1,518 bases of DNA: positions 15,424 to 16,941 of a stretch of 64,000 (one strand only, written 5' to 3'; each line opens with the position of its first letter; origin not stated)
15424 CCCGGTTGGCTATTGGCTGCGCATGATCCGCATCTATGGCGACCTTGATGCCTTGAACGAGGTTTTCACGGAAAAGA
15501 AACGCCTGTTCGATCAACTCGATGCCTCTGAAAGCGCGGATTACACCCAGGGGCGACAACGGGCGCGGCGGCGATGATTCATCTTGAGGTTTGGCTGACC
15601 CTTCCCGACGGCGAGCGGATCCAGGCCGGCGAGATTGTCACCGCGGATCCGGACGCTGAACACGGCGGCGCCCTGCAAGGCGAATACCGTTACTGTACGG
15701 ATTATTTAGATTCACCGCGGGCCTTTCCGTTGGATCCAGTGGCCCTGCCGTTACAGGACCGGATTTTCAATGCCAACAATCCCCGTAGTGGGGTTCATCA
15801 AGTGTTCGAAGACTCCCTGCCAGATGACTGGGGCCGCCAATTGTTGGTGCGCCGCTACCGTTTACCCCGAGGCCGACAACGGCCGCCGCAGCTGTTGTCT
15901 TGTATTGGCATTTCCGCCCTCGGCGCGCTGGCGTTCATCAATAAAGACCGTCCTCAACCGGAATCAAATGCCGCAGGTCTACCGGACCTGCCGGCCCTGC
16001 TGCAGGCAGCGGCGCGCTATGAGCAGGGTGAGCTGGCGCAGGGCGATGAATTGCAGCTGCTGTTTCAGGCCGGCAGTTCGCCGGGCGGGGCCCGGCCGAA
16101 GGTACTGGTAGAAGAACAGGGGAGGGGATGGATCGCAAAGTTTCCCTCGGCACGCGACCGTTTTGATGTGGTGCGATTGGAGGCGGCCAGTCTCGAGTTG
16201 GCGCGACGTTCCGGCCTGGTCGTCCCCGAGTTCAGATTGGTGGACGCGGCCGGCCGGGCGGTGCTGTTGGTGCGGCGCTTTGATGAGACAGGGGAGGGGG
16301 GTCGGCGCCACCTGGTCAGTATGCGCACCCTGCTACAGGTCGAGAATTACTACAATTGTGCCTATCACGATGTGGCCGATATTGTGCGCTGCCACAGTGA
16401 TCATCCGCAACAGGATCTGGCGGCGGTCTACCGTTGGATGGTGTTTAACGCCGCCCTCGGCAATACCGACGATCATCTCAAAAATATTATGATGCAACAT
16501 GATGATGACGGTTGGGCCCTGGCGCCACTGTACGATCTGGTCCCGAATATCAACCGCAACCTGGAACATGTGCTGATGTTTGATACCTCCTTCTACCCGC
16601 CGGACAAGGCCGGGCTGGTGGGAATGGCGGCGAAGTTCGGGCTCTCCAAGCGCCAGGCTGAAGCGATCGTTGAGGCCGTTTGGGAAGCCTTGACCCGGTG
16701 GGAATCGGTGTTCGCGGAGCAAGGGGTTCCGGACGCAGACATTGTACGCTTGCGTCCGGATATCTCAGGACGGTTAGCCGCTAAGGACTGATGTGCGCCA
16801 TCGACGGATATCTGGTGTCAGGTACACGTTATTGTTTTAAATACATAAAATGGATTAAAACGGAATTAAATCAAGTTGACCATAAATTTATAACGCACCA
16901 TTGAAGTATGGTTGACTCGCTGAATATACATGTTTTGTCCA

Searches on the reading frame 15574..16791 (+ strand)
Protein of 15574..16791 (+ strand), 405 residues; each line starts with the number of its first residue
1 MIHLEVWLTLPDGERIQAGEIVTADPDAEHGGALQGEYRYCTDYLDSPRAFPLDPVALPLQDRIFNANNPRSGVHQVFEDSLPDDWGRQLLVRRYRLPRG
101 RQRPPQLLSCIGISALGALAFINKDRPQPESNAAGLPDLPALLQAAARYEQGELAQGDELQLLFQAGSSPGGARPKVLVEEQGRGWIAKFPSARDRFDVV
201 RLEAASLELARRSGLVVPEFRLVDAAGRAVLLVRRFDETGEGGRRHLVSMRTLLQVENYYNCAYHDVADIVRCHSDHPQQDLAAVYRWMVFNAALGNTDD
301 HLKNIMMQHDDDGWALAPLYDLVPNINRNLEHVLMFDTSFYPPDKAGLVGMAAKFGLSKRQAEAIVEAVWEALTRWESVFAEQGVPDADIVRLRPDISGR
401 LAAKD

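Call 24: search_protein_families(library=pfam, proteins=[window:15574-16791:+], max_evalue=0.001)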
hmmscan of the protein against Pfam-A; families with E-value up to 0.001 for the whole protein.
window:15574-16791:+ (405 aa): 2 families
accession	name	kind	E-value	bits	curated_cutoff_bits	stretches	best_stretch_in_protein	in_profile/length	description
PF07804.18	HipA_C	-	1e-45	156.5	30.5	1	168-374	1-210/213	HipA-like C-terminal domain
PF13657.11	Couple_hipA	-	1.9e-09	38.4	22.5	1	36-121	21-98/99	HipA N-terminal domain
